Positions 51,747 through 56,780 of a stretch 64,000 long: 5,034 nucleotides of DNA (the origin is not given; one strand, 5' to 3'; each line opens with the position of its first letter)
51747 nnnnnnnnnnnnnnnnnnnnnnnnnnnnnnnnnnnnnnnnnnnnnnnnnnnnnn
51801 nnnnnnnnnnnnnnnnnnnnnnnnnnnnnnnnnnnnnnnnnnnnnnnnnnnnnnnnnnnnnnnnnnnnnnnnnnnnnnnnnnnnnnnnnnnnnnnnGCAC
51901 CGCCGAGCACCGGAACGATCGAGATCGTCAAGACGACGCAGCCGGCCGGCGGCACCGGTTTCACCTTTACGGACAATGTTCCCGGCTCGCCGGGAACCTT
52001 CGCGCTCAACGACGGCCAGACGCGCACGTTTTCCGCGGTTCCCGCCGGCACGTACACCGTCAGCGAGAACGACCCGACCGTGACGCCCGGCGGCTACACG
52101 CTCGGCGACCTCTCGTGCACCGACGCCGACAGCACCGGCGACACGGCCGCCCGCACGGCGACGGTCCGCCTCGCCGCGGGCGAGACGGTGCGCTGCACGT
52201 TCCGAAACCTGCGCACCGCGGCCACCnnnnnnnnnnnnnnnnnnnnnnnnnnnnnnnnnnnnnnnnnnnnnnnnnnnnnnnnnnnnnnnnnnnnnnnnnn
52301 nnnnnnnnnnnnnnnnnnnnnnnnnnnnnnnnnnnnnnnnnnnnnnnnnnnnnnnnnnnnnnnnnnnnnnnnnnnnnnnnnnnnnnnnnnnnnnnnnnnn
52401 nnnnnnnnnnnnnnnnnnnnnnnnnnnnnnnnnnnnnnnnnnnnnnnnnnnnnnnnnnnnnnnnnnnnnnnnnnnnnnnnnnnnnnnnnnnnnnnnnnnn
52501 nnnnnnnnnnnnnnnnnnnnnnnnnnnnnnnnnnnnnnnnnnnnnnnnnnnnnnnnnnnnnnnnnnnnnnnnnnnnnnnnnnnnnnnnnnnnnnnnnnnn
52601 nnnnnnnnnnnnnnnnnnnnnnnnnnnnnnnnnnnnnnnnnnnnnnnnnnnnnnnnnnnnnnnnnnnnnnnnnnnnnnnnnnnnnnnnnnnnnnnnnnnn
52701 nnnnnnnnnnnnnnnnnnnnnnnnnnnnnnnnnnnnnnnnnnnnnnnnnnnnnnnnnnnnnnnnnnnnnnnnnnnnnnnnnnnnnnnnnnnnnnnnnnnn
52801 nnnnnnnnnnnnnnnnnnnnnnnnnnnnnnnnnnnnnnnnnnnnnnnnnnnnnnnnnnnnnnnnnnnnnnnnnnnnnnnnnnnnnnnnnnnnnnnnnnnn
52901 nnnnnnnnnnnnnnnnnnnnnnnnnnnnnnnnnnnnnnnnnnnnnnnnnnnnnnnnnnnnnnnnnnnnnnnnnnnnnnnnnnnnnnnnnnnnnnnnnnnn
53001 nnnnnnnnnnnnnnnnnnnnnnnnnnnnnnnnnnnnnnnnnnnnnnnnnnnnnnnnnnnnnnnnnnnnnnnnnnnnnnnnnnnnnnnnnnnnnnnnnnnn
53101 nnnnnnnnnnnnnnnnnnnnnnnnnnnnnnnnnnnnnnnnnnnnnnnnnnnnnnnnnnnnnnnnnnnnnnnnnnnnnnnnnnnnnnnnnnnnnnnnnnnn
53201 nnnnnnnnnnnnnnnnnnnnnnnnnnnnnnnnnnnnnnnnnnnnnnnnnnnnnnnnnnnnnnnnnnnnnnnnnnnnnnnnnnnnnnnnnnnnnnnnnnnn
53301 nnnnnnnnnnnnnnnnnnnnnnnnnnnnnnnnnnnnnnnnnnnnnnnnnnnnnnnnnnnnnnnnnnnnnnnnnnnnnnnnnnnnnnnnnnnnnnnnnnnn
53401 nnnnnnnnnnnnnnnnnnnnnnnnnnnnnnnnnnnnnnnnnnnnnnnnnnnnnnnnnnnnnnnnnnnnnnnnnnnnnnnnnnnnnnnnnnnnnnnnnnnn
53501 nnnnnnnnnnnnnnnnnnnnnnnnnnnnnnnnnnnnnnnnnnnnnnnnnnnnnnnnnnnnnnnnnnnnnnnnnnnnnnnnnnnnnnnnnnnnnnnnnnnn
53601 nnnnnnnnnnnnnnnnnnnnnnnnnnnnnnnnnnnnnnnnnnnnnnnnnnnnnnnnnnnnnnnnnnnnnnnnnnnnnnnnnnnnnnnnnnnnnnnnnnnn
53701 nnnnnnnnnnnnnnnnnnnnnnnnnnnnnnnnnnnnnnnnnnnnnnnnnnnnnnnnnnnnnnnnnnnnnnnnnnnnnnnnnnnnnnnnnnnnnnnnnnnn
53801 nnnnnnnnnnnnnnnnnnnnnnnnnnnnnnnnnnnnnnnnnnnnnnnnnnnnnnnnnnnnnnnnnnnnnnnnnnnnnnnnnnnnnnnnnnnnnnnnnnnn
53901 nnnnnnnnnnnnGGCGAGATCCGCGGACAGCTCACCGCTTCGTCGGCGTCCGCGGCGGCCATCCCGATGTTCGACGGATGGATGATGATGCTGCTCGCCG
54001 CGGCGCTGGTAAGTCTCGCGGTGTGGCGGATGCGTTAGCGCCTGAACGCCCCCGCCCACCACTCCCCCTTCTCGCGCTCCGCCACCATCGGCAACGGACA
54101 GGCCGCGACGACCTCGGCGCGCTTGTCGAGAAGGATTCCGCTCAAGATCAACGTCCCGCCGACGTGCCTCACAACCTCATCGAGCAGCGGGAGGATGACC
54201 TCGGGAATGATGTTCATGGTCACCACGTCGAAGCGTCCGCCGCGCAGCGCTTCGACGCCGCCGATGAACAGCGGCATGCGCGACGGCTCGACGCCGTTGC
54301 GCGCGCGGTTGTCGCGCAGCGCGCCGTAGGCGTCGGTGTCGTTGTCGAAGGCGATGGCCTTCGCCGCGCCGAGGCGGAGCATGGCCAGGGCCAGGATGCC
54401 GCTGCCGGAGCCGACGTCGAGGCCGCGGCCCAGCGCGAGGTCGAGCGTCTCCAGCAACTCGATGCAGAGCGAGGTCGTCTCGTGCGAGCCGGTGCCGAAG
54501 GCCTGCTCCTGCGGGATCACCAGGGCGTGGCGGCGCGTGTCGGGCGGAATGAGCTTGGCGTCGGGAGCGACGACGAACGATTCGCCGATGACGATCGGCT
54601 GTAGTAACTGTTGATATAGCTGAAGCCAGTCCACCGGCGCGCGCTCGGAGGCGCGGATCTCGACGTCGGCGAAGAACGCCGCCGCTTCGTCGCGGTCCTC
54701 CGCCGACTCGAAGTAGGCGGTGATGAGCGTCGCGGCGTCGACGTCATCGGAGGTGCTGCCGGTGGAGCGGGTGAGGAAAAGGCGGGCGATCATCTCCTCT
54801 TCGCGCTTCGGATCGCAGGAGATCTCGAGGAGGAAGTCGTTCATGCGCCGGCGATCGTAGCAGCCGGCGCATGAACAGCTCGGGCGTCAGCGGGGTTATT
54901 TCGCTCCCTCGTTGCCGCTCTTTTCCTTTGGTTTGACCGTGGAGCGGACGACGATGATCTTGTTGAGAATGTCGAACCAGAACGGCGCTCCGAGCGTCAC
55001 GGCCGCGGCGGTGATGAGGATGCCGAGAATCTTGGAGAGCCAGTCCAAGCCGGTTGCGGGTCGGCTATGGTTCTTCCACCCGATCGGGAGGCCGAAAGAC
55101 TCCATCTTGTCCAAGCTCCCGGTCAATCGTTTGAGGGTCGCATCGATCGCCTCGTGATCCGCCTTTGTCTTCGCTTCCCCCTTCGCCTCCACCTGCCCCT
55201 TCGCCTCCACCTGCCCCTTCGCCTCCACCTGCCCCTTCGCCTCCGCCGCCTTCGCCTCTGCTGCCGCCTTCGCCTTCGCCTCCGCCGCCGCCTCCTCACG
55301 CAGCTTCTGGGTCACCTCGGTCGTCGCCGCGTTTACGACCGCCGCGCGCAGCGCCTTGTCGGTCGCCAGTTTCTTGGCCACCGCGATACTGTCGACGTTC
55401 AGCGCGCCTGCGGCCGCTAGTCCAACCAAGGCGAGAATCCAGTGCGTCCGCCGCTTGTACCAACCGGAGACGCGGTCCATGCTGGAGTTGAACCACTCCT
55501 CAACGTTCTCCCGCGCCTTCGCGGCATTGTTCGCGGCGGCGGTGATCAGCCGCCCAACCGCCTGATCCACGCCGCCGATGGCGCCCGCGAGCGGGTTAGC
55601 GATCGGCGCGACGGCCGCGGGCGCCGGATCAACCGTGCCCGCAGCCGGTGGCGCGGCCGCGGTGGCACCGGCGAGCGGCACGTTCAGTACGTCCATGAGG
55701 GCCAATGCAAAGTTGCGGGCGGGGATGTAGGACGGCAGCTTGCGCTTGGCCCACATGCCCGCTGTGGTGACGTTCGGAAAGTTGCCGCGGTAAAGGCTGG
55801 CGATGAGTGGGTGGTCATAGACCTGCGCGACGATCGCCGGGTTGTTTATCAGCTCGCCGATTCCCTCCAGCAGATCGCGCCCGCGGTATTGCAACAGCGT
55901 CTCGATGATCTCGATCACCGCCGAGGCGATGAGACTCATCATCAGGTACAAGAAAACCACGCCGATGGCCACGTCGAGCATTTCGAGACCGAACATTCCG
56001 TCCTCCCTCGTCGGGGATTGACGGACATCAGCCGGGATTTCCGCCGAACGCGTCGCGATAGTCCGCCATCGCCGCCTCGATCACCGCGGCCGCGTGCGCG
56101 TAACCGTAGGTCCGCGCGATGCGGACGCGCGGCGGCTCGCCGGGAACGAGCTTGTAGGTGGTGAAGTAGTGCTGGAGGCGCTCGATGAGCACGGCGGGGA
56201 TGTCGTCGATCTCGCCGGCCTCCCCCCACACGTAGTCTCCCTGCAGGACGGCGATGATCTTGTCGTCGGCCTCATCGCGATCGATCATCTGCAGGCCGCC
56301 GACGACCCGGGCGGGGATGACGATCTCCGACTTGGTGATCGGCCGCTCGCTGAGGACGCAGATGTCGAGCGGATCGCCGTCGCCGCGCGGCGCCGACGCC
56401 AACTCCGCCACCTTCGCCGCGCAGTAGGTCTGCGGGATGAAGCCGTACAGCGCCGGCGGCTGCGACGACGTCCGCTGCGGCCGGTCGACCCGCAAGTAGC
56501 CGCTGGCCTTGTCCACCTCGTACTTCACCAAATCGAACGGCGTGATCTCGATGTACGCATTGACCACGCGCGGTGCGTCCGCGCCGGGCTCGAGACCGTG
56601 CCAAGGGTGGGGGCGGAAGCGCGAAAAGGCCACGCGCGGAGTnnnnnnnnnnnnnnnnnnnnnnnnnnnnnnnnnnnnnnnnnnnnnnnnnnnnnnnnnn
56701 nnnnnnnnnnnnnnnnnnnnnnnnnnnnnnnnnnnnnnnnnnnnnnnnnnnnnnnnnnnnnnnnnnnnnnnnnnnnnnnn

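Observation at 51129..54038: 969-aa secreted protein with six CHRD domains arranged in three tandem ~1-kb super-repeats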

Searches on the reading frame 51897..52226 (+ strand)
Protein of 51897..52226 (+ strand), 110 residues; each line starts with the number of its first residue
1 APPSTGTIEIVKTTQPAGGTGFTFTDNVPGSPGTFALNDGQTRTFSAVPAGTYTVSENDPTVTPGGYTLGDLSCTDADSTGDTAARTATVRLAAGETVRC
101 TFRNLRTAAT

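Call 38: search_solved_structures(query=A1, max_evalue=10, show_alignments=3)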
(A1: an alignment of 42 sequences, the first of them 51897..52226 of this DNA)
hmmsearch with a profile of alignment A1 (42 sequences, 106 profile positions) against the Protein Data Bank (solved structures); distinct sequences matched with E-value up to 10: 10.
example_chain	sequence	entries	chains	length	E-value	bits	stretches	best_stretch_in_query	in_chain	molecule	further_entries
2ww8_A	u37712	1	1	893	0.0062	20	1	20-60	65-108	CELL WALL SURFACE ANCHOR FAMILY PROTEIN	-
3gle_A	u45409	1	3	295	0.007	19.8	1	8-101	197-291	Pilin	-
3b2m_A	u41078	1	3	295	0.0075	19.7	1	8-101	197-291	Putative uncharacterized protein SPy0128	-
3gld_A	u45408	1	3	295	0.0075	19.7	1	8-101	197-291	Pilin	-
5xcc_A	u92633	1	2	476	0.022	18.2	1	34-92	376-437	Probable surface protein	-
7f7y_A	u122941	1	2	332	0.031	17.7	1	29-76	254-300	PitB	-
9n30_A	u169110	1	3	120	0.034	17.6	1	30-74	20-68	LM2379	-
6ixy_A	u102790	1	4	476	0.071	16.6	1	31-92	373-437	pilin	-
6n0a_A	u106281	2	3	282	0.11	16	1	31-74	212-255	Major pilin backbone protein T-antigen | T18.1 Major pilin backbone protein T-antigen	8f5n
3txa_A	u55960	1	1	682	0.23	14.9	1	14-67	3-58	Cell wall surface anchor family protein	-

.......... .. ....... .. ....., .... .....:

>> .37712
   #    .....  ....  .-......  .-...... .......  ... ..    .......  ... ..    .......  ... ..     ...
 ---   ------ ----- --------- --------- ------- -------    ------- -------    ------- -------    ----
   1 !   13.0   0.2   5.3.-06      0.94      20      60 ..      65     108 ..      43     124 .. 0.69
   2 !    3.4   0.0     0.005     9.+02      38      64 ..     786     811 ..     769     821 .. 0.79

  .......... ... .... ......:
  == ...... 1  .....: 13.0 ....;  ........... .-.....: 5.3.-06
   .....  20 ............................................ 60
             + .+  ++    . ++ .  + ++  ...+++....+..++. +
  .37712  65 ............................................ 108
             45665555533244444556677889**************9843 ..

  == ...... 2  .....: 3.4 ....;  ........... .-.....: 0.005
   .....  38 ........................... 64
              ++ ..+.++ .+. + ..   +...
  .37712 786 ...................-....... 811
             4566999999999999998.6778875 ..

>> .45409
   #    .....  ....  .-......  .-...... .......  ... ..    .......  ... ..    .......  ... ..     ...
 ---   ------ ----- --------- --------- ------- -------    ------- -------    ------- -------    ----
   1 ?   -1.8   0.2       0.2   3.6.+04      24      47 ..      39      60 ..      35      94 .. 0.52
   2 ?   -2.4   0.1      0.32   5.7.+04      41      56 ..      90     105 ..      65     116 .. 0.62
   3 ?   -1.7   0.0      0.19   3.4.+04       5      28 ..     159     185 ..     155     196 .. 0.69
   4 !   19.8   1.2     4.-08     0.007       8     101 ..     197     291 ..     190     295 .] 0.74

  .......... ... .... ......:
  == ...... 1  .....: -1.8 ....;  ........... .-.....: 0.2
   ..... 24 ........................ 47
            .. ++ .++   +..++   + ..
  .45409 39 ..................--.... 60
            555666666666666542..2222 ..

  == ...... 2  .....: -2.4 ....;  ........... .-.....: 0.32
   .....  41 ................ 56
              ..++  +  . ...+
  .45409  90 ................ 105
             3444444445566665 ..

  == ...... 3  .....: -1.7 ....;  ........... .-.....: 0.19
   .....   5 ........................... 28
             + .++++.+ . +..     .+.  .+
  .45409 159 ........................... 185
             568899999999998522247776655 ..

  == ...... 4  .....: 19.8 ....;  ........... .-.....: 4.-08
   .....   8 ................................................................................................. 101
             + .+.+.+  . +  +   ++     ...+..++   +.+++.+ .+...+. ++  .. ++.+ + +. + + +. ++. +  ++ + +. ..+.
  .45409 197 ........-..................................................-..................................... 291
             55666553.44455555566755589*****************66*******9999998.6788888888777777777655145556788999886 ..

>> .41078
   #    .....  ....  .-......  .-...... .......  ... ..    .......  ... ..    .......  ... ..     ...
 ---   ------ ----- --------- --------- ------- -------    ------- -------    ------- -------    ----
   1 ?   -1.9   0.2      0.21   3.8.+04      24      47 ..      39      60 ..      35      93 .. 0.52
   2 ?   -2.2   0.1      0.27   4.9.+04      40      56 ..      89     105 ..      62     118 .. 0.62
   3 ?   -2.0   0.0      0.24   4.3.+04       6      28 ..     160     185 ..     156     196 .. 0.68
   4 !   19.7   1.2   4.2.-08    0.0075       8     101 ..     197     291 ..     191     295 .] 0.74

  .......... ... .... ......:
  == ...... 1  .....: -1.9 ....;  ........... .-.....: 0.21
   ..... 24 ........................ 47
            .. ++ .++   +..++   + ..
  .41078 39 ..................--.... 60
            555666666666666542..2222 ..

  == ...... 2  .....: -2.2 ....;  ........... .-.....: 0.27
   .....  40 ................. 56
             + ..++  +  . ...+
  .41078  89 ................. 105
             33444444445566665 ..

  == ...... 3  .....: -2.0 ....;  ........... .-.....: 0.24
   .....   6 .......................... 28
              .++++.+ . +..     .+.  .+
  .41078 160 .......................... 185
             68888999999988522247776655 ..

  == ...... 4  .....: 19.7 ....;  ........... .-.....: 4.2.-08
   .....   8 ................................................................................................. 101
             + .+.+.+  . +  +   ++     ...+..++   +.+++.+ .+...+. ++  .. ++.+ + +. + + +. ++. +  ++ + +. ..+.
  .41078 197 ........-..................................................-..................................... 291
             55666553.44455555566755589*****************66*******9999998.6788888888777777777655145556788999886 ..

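Call 43: predict_structure(alignment_id=A1)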
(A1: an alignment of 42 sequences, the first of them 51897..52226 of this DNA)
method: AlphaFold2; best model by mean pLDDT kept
length: 110 residues; sequences in the alignment: 42
mean_pLDDT: 93.8   pTM: 0.85
mean pLDDT of the five models: 93.8, 90.4, 88.5, 88.2, 83.3
residues with pLDDT >= 90: 95; 70-90: 13; 50-70: 2; < 50: 0
segments of 3 or more residues with pLDDT < 50: none
pLDDT, mean of each block of 10 residues (from residue 1): 91 95 96 96 97 94 85 96 97 97 85
secondary structure, 60 per line:
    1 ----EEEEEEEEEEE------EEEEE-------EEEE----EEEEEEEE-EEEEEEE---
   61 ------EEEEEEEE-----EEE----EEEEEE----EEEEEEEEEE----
elements in order: E5-15 E22-26 E34-37 E42-49 E51-57 E67-74 E80-82 E87-92 E97-106

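Call 47: fold_search(model_id=the predicted structure, library=pdb)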
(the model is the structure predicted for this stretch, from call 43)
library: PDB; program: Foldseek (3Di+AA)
matches with E <= 10: 1153; with E <= 0.001: 11
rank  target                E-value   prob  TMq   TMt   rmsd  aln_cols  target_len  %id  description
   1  5u5o                  1.5e-05  1.00  0.72  0.30   3.1       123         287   22  Bacterial adhesin from Mobiluncus mulieris containing intramolecular disulfide, isopeptide, and ester bond cross-links ( (released 2018-06-13)
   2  5u6f                  2.1e-05  1.00  0.71  0.30   3.4       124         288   21  Bacterial adhesin from Mobiluncus mulieris containing intramolecular disulfide, isopeptide, and ester bond cross-links ( (released 2018-06-13)
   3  4bug_B                9.9e-05  1.00  0.59  0.18   4.5       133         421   18  Pilus-presented adhesin, Spy0125 (Cpa), Cys426Ala mutant (released 2013-10-09)
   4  2xid_B                2.2e-04  1.00  0.59  0.18   4.5       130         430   18  Pilus-presented adhesin, Spy0125 (Cpa), P212121 form (DLS) (released 2010-08-04)
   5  3gld_C                4.5e-04  1.00  0.46  0.21  10.0       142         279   15  Crystal Structure of the Major Pilin from Streptococcus pyogenes E117A mutant (released 2009-06-02)
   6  8f70                  6.4e-04  1.00  0.61  0.14   5.9       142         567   21  Identification of an Immunodominant region on a Group A Streptococcus T-antigen Reveals Temperature-Dependent Motion in  (released 2023-03-08)
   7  6n0a_B                6.4e-04  1.00  0.50  0.23   7.5       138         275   20  Structure of the major pilin protein (T-18.1) from Streptococcus pyogenes serotype MGAS8232 (released 2019-04-17)
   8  6n0a_A                8.9e-04  1.00  0.56  0.24   7.0       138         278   20  Structure of the major pilin protein (T-18.1) from Streptococcus pyogenes serotype MGAS8232 (released 2019-04-17)
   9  3gld_A                8.9e-04  0.99  0.42  0.19  10.3       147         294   16  Crystal Structure of the Major Pilin from Streptococcus pyogenes E117A mutant (released 2009-06-02)
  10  3b2m_C                9.5e-04  1.00  0.54  0.23   8.6       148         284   14  Crystal Structure of the Major Pilin from Streptococcus pyogenes (released 2007-12-18)
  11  3b2m_A                9.5e-04  1.00  0.43  0.19  10.7       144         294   14  Crystal Structure of the Major Pilin from Streptococcus pyogenes (released 2007-12-18)
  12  3gle_B                1.0e-03  1.00  0.44  0.20  10.7       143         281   15  Crystal Structure of the Major Pilin from Streptococcus pyogenes N168A mutant (released 2009-06-02)
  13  8f5n_A                1.1e-03  1.00  0.55  0.24   7.1       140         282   19  Identification of an Immunodominant region on a Group A Streptococcus T-antigen Reveals Temperature-Dependent Motion i (released 2023-03-08)
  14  3phs                  1.1e-03  1.00  0.66  0.33   3.3       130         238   15  Crystal Structure of GBS52, the minor pilin in gram-positive pathogen Streptococcus agalactiae (released 2010-11-17)
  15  3gle_C                1.3e-03  1.00  0.45  0.21  10.5       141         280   14  Crystal Structure of the Major Pilin from Streptococcus pyogenes N168A mutant (released 2009-06-02)
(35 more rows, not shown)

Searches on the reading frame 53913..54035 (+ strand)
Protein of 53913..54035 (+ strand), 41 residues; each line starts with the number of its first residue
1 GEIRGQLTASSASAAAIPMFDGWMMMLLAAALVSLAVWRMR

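Call 7: search_protein_families(library=ncbifam, proteins=[window:53913-54035:+], max_evalue=10)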
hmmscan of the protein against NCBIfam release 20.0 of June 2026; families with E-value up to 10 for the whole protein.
seq(41 aa): 2 families
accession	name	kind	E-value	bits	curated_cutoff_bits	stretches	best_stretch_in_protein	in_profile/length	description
NF033207.2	midcut_by_XrtH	subfamily_domain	0.03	14.4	45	1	7-41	27-61/175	midcut-by-XrtH protein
NF003916.0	PRK05442.1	equivalog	0.1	11.5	271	1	2-37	233-268/328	malate dehydrogenase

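Call 54: search_protein_families(library=ncbifam, alignment_id=A3, max_evalue=0.01)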
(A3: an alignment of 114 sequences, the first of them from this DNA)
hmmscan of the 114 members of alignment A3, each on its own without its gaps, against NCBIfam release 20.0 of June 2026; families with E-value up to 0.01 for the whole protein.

A. member 1, seq(34 aa): 0 families

B. families by the number of members that match (of 114 scanned): 11 families
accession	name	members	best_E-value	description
TIGR04174.1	IPTL_CTERM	89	8.8e-10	IPTL-CTERM sorting domain-containing protein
NF033207.2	midcut_by_XrtH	86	1.1e-07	midcut-by-XrtH protein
NF038129.1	PEP_NF038129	2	0.0012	NF038129 family PEP-CTERM protein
NF033947.0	PEP-cistern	2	0.0032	cistern family PEP-CTERM protein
TIGR03901.2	MYXO-CTERM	1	0.0021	MYXO-CTERM sorting domain-containing protein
NF038119.1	PEP_CTERM_MHFG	1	0.0032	MHFG family PEP-CTERM protein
NF038126.1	PEP_CTERM_FxDxF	1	0.0034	FxDxF family PEP-CTERM protein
NF002596.0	PRK02251.2-2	1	0.0036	cell division protein CrgA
NF035944.1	PEPxxWA-CTERM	1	0.0055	PEPxxWA-CTERM sorting domain-containing protein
NF007245.0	PRK09689.1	1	0.0072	NinE family protein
NF049986.1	memb_Rv1678_C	1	0.0083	Rv1678 family membrane protein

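Call 55: search_protein_families(library=pfam, alignment_id=A3, max_evalue=0.01)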
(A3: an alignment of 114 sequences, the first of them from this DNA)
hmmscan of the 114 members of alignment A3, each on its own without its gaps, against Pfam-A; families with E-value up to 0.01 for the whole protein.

A. member 1, seq(34 aa): 0 families

B. families by the number of members that match (of 114 scanned): 4 families
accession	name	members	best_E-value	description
PF18203.6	IPTL-CTERM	88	2.1e-10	IPTL-CTERM motif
PF13564.11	DoxX_2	2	0.0055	DoxX-like family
PF07589.16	PEP-CTERM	1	0.00065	PEP-CTERM motif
PF06724.16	DUF1206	1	0.0094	Domain of Unknown Function (DUF1206)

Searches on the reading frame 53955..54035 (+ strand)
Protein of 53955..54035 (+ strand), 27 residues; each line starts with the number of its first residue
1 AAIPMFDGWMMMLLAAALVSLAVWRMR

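Call 7: search_protein_families(library=ncbifam, proteins=[window:53955-54035:+], max_evalue=10)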
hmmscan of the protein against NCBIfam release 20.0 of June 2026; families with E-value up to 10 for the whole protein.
seq(27 aa): 1 family
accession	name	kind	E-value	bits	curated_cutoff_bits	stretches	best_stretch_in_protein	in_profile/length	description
TIGR04174.1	IPTL_CTERM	subfamily_domain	1.7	9.1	20.5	1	9-27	7-25/27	IPTL-CTERM sorting domain-containing protein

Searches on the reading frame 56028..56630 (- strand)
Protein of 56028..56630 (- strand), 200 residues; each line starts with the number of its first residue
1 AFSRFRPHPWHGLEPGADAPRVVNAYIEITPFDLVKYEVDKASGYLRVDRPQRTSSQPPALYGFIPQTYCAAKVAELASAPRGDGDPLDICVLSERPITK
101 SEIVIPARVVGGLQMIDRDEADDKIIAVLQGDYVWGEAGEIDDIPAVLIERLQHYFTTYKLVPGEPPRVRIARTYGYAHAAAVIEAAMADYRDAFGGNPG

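Call 71: search_protein_families(library=ncbifam, proteins=[window:56028-56630:-], max_evalue=0.00001)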
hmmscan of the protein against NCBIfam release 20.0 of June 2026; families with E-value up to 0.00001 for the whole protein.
window:56028-56630:- (200 aa): 3 families
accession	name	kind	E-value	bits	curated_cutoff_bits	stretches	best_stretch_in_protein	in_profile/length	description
NF001886.0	PRK00642.1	equivalog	6.6e-88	293.7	247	1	3-196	6-206/208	inorganic pyrophosphatase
NF002317.0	PRK01250.1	equivalog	3.4e-28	98.7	200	1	14-192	7-174/176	inorganic diphosphatase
NF002578.0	PRK02230.1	equivalog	8e-23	80.8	246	1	23-162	6-132/185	inorganic pyrophosphatase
